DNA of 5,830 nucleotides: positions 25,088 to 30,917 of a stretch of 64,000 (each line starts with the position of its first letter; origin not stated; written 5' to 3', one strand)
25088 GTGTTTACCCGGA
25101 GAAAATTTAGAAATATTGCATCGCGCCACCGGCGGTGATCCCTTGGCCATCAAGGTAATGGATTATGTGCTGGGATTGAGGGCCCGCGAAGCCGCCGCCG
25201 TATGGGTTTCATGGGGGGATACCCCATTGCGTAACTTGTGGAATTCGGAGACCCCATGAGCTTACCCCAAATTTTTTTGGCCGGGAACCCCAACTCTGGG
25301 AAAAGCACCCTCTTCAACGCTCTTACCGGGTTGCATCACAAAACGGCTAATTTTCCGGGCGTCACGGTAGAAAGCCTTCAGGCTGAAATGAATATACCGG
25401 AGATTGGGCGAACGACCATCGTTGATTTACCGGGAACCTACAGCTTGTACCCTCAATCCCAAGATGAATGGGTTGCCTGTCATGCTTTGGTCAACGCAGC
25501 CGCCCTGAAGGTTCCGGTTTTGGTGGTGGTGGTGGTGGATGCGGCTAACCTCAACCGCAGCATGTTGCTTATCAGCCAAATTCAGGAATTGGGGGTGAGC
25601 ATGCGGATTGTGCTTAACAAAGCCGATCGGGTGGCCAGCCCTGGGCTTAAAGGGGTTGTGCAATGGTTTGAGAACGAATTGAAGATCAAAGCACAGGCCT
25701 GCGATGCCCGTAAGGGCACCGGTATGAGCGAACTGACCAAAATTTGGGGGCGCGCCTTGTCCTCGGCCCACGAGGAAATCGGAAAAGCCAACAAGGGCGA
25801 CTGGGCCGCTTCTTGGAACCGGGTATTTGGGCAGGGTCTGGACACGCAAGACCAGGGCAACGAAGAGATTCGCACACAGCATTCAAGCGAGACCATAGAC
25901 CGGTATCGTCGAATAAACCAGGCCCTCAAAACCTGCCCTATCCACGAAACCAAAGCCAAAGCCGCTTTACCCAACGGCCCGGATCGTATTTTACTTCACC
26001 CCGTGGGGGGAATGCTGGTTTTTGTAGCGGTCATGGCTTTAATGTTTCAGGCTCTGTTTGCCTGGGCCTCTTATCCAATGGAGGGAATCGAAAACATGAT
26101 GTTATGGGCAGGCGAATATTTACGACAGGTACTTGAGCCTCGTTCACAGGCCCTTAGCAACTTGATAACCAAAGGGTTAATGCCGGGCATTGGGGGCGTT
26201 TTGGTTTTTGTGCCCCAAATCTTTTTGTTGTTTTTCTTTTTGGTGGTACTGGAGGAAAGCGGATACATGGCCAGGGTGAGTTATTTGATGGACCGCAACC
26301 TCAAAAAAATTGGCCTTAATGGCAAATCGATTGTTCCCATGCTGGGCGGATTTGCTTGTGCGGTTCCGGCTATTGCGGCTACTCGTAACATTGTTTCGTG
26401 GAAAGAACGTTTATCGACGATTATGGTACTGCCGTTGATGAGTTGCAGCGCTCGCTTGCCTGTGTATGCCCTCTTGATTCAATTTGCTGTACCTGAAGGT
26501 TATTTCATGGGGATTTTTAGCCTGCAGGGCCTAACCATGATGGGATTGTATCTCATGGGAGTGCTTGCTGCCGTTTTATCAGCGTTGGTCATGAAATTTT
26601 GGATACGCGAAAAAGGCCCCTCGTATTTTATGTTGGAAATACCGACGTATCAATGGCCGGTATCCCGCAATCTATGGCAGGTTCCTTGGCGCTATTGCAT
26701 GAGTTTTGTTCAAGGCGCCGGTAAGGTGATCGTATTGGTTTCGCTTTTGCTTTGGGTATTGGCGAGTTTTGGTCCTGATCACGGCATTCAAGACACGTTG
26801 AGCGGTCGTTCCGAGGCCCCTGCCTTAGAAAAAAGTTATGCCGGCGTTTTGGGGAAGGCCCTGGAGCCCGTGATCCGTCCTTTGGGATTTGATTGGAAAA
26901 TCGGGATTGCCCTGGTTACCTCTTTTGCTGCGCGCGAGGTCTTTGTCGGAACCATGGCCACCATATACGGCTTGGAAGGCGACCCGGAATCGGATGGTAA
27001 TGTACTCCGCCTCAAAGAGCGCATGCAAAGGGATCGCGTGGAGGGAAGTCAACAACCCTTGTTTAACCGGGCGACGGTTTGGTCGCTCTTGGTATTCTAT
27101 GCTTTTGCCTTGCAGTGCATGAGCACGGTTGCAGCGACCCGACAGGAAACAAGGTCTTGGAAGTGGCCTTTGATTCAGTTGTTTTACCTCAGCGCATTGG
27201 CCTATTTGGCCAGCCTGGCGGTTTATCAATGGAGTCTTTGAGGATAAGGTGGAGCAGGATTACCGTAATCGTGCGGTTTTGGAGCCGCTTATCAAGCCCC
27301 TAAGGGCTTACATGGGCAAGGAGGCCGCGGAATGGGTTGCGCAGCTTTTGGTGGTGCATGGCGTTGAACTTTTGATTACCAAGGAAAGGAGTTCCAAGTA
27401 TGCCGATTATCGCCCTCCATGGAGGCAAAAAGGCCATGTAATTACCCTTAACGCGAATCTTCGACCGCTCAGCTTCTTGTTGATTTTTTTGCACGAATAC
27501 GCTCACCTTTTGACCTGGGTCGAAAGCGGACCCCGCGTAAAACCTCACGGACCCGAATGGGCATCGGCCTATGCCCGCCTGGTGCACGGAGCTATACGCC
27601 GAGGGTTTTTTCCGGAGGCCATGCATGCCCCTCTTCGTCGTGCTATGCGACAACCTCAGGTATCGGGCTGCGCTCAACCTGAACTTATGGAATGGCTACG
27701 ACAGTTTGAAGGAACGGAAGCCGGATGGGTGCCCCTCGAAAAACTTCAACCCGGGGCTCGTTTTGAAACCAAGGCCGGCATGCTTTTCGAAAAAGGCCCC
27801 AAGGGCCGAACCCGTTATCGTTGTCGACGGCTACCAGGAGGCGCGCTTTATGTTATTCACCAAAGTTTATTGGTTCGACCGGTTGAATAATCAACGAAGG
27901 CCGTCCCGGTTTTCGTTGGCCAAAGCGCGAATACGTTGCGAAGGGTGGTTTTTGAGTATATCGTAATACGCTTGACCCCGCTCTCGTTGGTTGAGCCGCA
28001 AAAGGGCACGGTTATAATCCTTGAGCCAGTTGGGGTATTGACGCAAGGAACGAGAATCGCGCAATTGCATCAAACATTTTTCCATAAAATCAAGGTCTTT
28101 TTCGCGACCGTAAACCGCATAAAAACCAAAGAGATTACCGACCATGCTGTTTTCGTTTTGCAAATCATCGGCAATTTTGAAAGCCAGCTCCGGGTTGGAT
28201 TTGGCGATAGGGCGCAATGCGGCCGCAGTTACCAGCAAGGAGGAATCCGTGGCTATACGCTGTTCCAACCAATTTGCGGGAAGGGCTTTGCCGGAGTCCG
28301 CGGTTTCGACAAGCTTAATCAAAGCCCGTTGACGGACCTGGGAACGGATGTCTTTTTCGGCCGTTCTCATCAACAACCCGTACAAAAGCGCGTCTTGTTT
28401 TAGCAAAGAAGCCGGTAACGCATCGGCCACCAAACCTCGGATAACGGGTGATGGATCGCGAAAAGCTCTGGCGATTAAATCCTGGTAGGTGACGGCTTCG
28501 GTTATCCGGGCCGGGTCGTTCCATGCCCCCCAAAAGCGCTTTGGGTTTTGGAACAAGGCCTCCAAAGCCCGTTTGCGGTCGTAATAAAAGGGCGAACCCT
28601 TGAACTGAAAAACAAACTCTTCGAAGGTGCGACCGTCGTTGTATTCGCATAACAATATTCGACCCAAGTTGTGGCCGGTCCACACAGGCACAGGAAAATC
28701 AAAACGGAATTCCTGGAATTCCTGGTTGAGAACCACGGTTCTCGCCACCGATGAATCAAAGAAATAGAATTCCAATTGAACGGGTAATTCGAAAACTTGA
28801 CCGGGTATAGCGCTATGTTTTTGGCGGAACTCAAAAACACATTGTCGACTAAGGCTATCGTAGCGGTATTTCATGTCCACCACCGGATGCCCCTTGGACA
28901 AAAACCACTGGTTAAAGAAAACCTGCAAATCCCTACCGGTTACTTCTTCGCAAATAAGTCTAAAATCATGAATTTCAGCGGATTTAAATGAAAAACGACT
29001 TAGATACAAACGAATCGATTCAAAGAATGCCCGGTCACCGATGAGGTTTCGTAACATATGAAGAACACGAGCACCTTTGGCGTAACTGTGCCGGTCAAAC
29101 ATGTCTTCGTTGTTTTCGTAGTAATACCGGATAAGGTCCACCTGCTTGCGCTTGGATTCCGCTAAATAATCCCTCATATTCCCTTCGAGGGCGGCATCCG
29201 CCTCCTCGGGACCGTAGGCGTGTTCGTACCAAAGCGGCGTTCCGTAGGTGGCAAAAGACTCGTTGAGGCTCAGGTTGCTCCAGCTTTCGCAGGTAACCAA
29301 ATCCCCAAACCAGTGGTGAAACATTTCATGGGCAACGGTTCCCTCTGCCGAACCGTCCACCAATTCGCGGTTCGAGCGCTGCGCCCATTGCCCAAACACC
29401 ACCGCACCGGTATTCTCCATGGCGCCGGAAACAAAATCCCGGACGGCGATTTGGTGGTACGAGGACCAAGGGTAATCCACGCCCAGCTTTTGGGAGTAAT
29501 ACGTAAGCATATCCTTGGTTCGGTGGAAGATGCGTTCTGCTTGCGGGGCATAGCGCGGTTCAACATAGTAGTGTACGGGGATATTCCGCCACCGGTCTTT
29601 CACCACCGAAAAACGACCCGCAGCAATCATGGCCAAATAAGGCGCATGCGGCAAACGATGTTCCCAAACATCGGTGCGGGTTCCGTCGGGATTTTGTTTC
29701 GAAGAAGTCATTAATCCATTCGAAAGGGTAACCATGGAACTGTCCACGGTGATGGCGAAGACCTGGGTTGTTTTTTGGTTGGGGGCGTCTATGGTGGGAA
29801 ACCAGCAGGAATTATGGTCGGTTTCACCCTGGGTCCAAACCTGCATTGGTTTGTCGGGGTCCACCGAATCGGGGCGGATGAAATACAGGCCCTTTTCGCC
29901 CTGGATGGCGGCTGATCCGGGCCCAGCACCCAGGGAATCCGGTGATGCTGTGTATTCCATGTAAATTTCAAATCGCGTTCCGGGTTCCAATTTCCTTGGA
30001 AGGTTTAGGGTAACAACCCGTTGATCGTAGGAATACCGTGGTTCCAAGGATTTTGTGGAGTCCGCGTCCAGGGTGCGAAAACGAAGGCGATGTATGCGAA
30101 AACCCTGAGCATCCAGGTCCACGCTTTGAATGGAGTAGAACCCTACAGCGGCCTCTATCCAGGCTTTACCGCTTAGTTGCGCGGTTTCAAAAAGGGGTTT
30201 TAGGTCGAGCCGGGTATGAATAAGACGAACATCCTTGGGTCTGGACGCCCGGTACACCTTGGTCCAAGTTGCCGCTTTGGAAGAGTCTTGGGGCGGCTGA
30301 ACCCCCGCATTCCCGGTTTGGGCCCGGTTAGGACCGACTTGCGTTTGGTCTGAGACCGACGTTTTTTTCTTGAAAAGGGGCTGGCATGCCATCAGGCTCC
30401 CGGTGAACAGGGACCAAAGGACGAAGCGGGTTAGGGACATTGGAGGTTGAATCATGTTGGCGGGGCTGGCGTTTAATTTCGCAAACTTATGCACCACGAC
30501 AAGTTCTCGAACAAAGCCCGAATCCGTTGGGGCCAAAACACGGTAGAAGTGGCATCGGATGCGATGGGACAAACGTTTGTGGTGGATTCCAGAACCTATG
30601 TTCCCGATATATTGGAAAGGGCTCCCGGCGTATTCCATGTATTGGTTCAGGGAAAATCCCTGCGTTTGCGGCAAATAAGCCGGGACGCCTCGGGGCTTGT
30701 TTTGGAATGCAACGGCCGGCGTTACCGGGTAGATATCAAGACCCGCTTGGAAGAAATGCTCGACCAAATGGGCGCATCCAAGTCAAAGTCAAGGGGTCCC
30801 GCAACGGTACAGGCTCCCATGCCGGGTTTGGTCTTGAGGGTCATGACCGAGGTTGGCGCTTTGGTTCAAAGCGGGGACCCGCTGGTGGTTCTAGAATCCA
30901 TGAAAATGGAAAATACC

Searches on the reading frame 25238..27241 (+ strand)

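Call 10: search_protein_families(library=ncbifam, proteins=[window:25238-27241:+], max_evalue=0.00001)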
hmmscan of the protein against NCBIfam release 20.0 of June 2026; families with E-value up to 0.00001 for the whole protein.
window:25238-27241:+ (667 aa): 13 families
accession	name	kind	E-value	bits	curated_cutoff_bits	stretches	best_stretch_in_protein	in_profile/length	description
TIGR00437.1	feoB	equivalog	3.8e-129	432.1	315.65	1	16-637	1-594/594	ferrous iron transport protein B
NF007105.0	PRK09554.1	equivalog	3.6e-83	280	683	2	221-580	247-595/772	Fe(2+) transporter permease subunit FeoB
TIGR03594.1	GTPase_EngA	equivalog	5.4e-11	42.2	306.7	1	11-180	2-166/432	ribosome biogenesis GTPase Der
TIGR03598.1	GTPase_YsxC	equivalog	5.5e-11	42.5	124.45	1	8-167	17-182/186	ribosome biogenesis GTP-binding protein YihA/YsxC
TIGR00231.1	small_GTP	domain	2.5e-10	40.4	42.5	1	9-169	3-161/164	GTP-binding protein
TIGR03918.1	GTP_HydF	equivalog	2.9e-10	39.6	325.55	1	11-177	9-170/392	[FeFe] hydrogenase H-cluster maturation GTPase HydF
TIGR03596.1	GTPase_YlqF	equivalog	1.7e-09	37.4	208.2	0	12-81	121-185/276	ribosome biogenesis GTPase YlqF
NF000908.1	PRK00089.1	equivalog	2.9e-08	33.4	237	1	13-170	7-163/291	GTPase Era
NF003255.0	PRK04213.1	equivalog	2.9e-08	33.3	164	1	10-67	10-62/204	GTP-binding protein EngB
TIGR00436.1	era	equivalog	4.8e-07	29.4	116.25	1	14-174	5-163/270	GTPase Era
TIGR03156.1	GTP_HflX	equivalog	1e-06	27.9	216.75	1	8-168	188-345/351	GTPase HflX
NF007171.0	PRK09602.1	subfamily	2.2e-06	26.8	387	1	11-47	4-40/397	YchF-related putative GTPase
TIGR00092.1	TIGR00092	equivalog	3.4e-06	26.4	279.2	1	15-55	8-49/368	redox-regulated ATPase YchF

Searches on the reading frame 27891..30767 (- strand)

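Call 10: search_protein_families(library=ncbifam, proteins=[window:27891-30767:-], max_evalue=0.00001)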
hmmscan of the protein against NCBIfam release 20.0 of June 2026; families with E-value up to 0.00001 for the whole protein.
window:27891-30767:- (958 aa): 3 families
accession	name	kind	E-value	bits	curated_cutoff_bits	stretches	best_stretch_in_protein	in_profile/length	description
TIGR02412.1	pepN_strep_liv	equivalog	2.2e-54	185.1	591.2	1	303-638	112-455/832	aminopeptidase N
TIGR02414.1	pepN_proteo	equivalog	5.3e-39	134.1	718.2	1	343-664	145-476/868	aminopeptidase N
TIGR02411.1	leuko_A4_hydro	equivalog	1.7e-28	99.7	761.7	1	175-643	6-459/600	leukotriene-A(4) hydrolase/aminopeptidase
